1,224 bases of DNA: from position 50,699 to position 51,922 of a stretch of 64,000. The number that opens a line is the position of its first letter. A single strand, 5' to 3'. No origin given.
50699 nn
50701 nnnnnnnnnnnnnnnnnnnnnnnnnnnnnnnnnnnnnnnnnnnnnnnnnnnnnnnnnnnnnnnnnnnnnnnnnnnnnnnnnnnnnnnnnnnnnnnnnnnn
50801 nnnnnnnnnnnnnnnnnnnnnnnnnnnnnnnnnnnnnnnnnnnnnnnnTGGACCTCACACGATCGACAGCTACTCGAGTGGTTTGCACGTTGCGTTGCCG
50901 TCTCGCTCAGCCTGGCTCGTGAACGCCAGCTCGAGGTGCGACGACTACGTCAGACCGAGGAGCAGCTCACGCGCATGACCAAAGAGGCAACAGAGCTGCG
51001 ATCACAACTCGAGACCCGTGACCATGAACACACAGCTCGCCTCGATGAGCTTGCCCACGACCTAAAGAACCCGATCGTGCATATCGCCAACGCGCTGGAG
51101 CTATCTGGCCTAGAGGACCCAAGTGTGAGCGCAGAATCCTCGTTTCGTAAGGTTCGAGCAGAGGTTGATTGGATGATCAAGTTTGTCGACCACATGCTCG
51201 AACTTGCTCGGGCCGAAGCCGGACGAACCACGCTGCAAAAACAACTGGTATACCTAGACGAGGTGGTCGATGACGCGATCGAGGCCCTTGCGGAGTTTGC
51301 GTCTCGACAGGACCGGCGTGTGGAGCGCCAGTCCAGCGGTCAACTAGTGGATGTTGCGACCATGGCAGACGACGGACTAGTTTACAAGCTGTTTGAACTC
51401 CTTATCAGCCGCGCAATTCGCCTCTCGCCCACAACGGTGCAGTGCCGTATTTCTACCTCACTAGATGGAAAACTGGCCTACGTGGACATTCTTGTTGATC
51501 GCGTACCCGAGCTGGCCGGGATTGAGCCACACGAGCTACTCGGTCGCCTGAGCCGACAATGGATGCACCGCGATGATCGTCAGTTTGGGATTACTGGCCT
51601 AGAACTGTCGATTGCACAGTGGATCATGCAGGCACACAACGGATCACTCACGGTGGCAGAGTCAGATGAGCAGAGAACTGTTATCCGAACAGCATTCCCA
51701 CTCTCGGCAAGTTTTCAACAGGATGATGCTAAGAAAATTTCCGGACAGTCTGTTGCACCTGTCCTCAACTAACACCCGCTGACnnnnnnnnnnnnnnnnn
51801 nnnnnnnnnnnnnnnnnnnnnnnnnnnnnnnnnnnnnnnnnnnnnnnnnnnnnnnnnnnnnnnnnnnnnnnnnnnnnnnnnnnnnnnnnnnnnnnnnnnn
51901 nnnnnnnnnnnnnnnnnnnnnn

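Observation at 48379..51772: Two overlapping histidine kinases with complementary defects (no phospho-His in one, degenerate ATP site in the other)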

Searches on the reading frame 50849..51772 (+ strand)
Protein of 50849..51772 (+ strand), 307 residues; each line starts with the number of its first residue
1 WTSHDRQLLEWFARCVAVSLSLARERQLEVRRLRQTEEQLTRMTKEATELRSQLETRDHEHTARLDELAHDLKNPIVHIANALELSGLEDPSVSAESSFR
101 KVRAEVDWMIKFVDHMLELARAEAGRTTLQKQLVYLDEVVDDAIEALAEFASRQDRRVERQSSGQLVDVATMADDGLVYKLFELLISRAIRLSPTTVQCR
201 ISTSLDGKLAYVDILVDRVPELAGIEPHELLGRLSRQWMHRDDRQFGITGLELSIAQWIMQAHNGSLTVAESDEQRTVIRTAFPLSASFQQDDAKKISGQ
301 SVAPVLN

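Call 6: search_solved_structures(query=window:50849-51772:+, show_alignments=3, max_evalue=0.001)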
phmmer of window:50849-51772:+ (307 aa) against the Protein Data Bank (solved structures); distinct sequences matched with E-value up to 0.001: 14.
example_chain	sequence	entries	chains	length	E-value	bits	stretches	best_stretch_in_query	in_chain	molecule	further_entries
8u4x_A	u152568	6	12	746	2.7e-10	43.8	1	66-271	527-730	histidine kinase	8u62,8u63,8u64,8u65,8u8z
6lgq_C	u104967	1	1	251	1.1e-07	35.2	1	62-286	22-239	Histidine kinase KdpD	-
9epn_A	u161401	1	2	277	1.2e-07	35.1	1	56-272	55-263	Sensor histidine kinase HprS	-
4u7n_A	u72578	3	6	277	2.1e-07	34.3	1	57-284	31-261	Histidine protein kinase sensor protein | Histidine kinase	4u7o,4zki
5c93_A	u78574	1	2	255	2.4e-07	34.1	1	58-284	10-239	Histidine kinase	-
7zp0_A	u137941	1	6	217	1.8e-06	31.2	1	66-275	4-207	Sensor protein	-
4jas_A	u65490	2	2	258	2.1e-05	27.7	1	48-270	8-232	Histidine kinase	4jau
5uht_A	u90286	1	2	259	2.7e-05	27.4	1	47-270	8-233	Sensor histidine kinase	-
2c2a_A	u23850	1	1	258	3.2e-05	27.1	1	48-270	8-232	SENSOR HISTIDINE KINASE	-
3dge_A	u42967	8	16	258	3.2e-05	27.1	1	48-270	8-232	Sensor protein | Histidine kinase | Sensor histidine kinase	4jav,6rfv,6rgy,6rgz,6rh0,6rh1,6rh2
6azr_A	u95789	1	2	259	5.2e-05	26.4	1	47-270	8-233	Sensor histidine kinase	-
7ltq_A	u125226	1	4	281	9.5e-05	25.6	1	65-284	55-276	Histidine kinase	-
4cti_A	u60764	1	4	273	0.00036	23.7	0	37-291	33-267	OSMOLARITY SENSOR PROTEIN ENVZ, AF1503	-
6rh7_A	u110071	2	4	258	0.00069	22.7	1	53-270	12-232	Sensor histidine kinase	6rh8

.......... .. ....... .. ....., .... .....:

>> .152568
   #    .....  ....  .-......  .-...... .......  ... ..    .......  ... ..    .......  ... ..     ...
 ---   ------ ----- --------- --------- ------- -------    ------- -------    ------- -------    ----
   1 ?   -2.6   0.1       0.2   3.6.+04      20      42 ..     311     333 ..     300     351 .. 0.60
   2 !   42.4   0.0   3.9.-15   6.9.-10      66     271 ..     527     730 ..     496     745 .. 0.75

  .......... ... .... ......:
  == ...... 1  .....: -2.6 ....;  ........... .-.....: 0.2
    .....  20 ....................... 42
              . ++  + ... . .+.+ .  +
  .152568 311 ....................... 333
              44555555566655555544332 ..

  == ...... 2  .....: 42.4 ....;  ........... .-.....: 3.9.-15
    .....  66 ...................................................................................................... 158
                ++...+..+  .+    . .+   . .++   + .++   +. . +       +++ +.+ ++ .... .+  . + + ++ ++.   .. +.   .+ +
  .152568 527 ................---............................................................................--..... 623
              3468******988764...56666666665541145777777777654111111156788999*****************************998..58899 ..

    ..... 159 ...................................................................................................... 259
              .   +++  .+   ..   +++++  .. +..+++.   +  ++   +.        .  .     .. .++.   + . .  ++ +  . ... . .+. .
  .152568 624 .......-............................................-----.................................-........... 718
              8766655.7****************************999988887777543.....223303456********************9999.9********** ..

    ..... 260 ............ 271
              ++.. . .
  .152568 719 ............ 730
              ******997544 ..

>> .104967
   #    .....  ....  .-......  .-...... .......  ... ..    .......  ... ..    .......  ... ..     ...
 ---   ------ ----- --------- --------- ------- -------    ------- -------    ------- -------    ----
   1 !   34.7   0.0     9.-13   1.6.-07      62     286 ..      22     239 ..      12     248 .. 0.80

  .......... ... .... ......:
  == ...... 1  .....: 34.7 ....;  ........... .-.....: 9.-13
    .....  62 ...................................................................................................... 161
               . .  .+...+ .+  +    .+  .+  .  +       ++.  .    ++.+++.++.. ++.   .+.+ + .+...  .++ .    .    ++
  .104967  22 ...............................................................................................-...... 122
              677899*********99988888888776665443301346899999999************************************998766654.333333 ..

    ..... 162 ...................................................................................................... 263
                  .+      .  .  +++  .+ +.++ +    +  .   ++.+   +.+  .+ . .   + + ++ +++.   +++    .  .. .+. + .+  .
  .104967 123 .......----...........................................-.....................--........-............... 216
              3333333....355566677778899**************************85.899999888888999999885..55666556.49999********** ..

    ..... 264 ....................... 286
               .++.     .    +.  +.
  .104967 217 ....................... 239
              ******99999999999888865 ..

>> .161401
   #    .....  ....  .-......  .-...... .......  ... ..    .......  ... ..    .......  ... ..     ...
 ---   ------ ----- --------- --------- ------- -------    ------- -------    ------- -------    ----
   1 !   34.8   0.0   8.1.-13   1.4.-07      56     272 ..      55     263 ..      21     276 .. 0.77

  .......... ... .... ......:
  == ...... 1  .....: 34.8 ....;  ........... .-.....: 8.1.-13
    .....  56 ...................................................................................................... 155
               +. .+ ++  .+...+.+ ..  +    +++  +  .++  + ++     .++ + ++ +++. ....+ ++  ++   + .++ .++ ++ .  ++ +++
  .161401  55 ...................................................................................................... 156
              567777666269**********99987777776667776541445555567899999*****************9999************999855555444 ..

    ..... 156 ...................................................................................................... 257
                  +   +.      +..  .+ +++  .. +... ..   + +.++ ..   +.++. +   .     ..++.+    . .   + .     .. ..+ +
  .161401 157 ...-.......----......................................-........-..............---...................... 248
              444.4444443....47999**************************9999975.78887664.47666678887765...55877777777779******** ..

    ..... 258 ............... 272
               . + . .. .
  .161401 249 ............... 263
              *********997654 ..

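Call 23: find_related_loci(query=A4, collection=genome_contigs, flank=10000)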
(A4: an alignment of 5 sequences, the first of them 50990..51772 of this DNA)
Query A4 (260 aa) in genome_contigs; peptide patterns used: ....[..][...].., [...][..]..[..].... (x = any residue, [..] = any of these).
516 stretches matched a pattern; 26 encode a relative of the query (tblastn E <= 1e-3); 26 distinct loci.
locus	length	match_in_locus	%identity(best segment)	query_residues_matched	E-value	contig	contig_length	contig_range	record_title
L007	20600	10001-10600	29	22-223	3e-12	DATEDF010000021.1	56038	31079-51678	MAG TPA_asm: Gemmatimonadaceae bacterium isolate SMAG_U8291 k141_3379053, whole genome shotgun sequence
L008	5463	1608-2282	26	22-241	1e-11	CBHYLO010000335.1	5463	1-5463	MAG TPA_asm: uncultured bacterium isolate ERR14722425_concoct_17 genome assembly, contig: ERZ27336817.7375, whole genome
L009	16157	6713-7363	26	22-240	3e-11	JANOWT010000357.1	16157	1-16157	MAG: Gemmatimonadota bacterium isolate VAR_35_metabat_350 VAR_35_k141_1336798, whole genome shotgun sequence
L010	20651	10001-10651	26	22-240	9e-11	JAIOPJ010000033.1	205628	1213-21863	MAG: Gemmatimonadetes bacterium isolate LakeFargette_0920_ALND_MAG_70_15 LacPavin_0920_ALND_scaffold_468157, whole genom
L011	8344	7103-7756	27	22-241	8e-11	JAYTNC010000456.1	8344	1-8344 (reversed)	MAG: Gemmatimonadota bacterium isolate GFS_3872 GFS_3872_455, whole genome shotgun sequence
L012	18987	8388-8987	27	22-223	2e-10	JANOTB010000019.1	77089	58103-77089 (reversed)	MAG: Gemmatimonadota bacterium isolate VAR_39_metabat_361 VAR_39_k141_3288009, whole genome shotgun sequence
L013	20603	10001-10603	25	18-220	2e-10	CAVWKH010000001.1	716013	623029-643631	MAG: uncultured beta proteobacterium isolate MFD02134.bin.3.506 genome assembly, contig: contig_20361, whole genome shot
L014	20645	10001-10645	29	22-241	2e-10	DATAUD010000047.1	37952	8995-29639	MAG TPA_asm: Verrucomicrobiia bacterium isolate SMAG_U5563 k141_2283990, whole genome shotgun sequence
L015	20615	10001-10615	25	21-239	1e-9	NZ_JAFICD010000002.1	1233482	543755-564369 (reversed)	Duganella sp. 1411 Ga0454180_02, whole genome shotgun sequence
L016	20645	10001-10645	24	22-238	3e-9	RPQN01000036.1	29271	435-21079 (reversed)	MAG: Ignavibacteriae bacterium isolate metabat2.334 metabat2.334_Contig_542850, whole genome shotgun sequence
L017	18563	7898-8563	26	22-238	1e-10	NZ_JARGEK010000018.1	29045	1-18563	Roseisolibacter sp. H3M3-2 spades_K_default_18, whole genome shotgun sequence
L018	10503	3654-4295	27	22-239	1e-8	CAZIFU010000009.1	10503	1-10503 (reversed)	MAG TPA_asm: uncultured Verrucomicrobiota bacterium isolate binchicken_co165_100 genome assembly, contig: k141_1499145,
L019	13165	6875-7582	25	21-257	3e-8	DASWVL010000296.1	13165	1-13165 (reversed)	MAG TPA_asm: Zeimonas sp. isolate SMAG_U3629 k141_20072, whole genome shotgun sequence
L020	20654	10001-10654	26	2-225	6e-8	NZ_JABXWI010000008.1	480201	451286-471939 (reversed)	Streptomyces caniscabiei strain NE06-02D NODE_8_length_480201_cov_25.499458, whole genome shotgun sequence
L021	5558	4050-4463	28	83-222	1e-7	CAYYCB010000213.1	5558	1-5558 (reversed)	MAG TPA_asm: uncultured Ktedonobacterales bacterium isolate SRP272529_co2_235 genome assembly, contig: NODE_28489_length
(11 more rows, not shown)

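Call 24: find_related_loci(query=A4, collection=metagenome_contigs, flank=10000)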
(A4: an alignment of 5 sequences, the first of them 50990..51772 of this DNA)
Query A4 (260 aa) in metagenome_contigs; peptide patterns used: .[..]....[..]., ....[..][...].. (x = any residue, [..] = any of these).
379 stretches matched a pattern; 124 encode a relative of the query (tblastn E <= 1e-3); the best 80 are kept; 80 distinct loci.
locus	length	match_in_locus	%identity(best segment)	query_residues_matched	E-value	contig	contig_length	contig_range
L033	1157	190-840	30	16-239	4e-17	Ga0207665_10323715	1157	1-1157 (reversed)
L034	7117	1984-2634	30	16-239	1e-16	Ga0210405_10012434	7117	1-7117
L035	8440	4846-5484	30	16-237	3e-15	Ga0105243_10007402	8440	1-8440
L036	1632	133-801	27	10-238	5e-15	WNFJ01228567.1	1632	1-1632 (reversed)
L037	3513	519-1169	29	16-239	7e-15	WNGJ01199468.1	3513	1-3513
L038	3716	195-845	30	16-239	2e-14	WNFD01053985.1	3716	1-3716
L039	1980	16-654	27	18-237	6e-14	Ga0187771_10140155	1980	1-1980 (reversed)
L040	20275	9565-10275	27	1-245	1e-13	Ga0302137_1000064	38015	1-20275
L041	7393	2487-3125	26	22-238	2e-13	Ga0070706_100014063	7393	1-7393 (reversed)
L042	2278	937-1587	28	16-239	2e-13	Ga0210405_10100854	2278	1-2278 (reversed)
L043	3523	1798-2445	27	16-238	4e-13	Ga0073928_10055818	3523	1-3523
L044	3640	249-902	29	16-240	1e-12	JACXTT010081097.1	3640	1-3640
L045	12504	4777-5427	26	6-222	2e-12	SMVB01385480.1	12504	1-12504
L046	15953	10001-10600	29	22-223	4e-12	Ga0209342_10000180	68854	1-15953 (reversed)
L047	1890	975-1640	26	10-238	4e-12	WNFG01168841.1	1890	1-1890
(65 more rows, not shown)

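Call 64: search_protein_representatives(alignment_id=A10)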
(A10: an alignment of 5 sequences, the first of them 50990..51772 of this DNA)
Query: 5 sequences, 272 profile positions. Proteins with E-value up to 0.001 (for the whole library): 242768; up to 1e-10: 15745; up to 1e-30: 13. The best 150 are listed.
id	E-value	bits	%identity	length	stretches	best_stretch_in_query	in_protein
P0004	1.2e-141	487.5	-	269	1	1-269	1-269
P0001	9.0e-126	435.4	-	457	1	3-271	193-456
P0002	2.9e-113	394.3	-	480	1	2-247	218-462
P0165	3.0e-74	266.4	-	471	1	3-252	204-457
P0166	6.3e-74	265.4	-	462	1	2-257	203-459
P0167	8.9e-60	218.9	-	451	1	4-243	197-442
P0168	3.0e-57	210.7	-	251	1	16-243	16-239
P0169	1.0e-56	208.9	-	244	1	23-243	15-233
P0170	2.1e-54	201.3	-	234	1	22-241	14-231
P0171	1.1e-52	195.7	-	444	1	3-245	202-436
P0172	1.6e-47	178.7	-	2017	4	19-243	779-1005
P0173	1.2e-35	139.8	-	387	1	6-235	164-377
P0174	1.5e-34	136.2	-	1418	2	6-243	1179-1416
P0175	9.9e-30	120.4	-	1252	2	25-228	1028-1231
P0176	1.1e-29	120.2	-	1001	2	29-243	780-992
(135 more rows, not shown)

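Call 66: find_encoding_contigs(protein=P0165, flank=6000, max_places=2)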
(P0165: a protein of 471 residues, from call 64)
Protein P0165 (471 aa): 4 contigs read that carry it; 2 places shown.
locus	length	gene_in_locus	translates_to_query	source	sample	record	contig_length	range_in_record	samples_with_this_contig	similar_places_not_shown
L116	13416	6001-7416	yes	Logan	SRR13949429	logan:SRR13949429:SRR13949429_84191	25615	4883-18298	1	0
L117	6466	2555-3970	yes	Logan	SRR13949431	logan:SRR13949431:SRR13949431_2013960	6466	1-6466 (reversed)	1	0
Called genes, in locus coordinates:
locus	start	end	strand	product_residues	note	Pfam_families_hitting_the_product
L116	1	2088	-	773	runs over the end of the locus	PF16927:HisKA_7TM, PF00512:HisKA, PF02518:HATPase_c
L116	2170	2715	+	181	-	PF00583:Acetyltransf_1 (weak)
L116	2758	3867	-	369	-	PF00278:Orn_DAP_Arg_deC, PF01168:Ala_racemase_N (weak), PF02784:Orn_Arg_deC_N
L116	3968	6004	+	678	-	PF02518:HATPase_c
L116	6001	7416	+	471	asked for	PF00512:HisKA (weak)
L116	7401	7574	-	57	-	-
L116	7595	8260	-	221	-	-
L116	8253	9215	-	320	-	PF05201:GlutR_N, PF01488:Shikimate_DH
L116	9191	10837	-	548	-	PF00749:tRNA-synt_1c, PF19269:Anticodon_2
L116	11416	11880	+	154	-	PF01272:GreA_GreB (weak)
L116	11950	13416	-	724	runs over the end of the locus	PF00270:DEAD (weak), PF04851:ResIII, PF00271:Helicase_C, PF18780:HNH_repeat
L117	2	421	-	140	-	?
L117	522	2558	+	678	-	PF02518:HATPase_c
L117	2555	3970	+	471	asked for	PF00512:HisKA (weak)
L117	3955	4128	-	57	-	-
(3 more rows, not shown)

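Call 67: find_encoding_contigs(protein=P0171, flank=6000, max_places=2)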
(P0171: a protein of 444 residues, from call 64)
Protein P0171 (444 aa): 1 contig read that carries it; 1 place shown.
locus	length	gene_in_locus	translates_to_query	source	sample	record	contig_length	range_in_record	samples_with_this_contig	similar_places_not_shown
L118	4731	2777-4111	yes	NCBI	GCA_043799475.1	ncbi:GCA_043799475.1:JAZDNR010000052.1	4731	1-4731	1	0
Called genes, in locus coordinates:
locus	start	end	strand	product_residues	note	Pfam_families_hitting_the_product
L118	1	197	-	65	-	?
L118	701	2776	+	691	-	PF02518:HATPase_c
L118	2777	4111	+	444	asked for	-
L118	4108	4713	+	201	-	-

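Call 68: find_encoding_contigs(protein=P0166, flank=6000, max_places=1)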
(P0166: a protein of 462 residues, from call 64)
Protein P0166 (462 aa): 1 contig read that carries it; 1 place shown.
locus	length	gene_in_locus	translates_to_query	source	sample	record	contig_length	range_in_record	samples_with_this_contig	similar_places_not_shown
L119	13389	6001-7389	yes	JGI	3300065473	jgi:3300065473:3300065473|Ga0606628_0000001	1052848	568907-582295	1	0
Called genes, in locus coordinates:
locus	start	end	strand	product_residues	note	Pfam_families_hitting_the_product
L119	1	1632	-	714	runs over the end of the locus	PF16927:HisKA_7TM, PF01590:GAF (weak), PF13185:GAF_2, PF00512:HisKA, PF02518:HATPase_c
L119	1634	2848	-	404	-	PF00202:Aminotran_3 (faint), PF00155:Aminotran_1_2, PF01053:Cys_Met_Meta_PP (weak)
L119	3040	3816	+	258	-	-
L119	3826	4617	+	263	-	-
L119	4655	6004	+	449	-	PF02518:HATPase_c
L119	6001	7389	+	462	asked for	-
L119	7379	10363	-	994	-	PF00005:ABC_tran (faint), PF02463:SMC_N (faint), PF03193:RsgA_GTPase (faint), PF13191:AAA_16 (faint), PF13304:AAA_21 (faint), PF13481:AAA_25 (faint), PF17760:UvrA_inter, PF17755:UvrA_DNA-bind, +2 more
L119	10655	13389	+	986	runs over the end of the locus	-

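Call 69: find_encoding_contigs(protein=P0167, flank=6000, max_places=1)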
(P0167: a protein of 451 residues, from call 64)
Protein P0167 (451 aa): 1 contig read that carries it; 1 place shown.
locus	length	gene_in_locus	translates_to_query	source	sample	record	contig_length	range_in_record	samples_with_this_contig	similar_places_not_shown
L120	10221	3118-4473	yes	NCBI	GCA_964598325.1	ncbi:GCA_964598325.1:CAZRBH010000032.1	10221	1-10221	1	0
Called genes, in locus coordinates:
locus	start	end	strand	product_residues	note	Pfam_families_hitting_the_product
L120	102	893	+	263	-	PF16927:HisKA_7TM (faint)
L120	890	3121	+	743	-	PF02518:HATPase_c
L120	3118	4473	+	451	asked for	PF00512:HisKA (weak)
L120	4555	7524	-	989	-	PF00005:ABC_tran (faint), PF02463:SMC_N (faint), PF03193:RsgA_GTPase (faint), PF13191:AAA_16 (faint), PF13304:AAA_21 (faint), PF13481:AAA_25 (faint), PF17760:UvrA_inter, PF17755:UvrA_DNA-bind, +2 more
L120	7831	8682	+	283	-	PF18765:Polbeta (weak)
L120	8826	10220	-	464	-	?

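Call 70: find_encoding_contigs(protein=P0168, flank=6000, max_places=1)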
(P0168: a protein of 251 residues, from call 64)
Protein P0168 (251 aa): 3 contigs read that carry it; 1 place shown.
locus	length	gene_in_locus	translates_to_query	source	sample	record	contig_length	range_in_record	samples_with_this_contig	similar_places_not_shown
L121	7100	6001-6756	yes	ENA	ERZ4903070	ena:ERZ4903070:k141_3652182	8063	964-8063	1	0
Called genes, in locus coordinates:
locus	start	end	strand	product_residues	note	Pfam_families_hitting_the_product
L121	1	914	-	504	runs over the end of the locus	-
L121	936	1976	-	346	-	PF02812:ELFV_dehydrog_N, PF00208:ELFV_dehydrog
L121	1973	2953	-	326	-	PF00881:Nitroreductase (faint), PF14512:TM1586_NiRdase (faint)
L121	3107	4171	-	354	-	PF00291:PALP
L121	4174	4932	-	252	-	PF01978:TrmB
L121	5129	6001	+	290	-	PF02518:HATPase_c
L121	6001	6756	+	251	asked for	-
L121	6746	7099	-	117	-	?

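Call 71: find_encoding_contigs(protein=P0173, flank=6000, max_places=1)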
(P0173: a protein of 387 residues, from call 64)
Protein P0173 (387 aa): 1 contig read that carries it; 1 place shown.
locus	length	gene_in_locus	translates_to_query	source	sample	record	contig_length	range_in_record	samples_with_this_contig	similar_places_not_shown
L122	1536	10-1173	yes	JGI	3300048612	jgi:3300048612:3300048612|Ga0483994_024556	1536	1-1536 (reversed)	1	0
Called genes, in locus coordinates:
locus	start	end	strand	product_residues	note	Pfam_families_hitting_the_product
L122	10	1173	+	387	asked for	PF02518:HATPase_c (weak)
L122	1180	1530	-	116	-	-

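Call 75: list_cluster_members(proteins=[P0171, P0167, P0165, P0166, P0168, P0002, P0005, P0004, P0043, P0044])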
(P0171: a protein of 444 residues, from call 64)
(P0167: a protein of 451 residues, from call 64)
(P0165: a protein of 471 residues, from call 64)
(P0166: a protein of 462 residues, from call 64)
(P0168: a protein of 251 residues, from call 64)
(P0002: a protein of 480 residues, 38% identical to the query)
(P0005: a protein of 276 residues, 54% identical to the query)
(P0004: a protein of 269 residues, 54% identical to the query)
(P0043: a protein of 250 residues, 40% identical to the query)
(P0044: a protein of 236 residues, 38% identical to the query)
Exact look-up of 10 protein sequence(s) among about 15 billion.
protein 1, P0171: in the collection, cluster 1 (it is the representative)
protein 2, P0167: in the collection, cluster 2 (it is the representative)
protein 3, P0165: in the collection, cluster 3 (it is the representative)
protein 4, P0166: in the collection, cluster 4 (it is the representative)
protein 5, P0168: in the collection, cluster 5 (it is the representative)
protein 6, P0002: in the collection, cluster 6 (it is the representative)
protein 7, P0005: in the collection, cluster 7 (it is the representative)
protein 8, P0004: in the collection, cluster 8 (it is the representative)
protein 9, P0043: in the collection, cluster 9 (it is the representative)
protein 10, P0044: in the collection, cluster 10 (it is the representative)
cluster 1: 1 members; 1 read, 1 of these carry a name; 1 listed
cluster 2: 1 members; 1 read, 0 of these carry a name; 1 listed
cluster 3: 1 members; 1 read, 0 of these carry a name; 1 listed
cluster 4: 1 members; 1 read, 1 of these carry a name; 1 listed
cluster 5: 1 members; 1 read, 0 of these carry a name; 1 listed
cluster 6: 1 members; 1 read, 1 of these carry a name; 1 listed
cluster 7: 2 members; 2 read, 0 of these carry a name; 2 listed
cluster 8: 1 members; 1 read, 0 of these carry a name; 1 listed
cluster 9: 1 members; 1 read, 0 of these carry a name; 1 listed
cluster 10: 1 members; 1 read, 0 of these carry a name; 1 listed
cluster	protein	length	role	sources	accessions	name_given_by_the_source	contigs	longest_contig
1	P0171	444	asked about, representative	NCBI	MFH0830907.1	MAG: hypothetical protein V1895_02515 [Parcubacteria group bacterium]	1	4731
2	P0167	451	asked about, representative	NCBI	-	-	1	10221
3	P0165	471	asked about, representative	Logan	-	-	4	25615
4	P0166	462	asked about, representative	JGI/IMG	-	K+-sensing histidine kinase KdpD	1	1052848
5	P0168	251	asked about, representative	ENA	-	-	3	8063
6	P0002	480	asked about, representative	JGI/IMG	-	K+-sensing histidine kinase KdpD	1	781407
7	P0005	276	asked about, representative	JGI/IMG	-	-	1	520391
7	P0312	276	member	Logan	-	-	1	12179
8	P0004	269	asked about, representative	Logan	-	-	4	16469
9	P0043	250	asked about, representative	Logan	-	-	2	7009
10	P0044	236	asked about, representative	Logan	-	-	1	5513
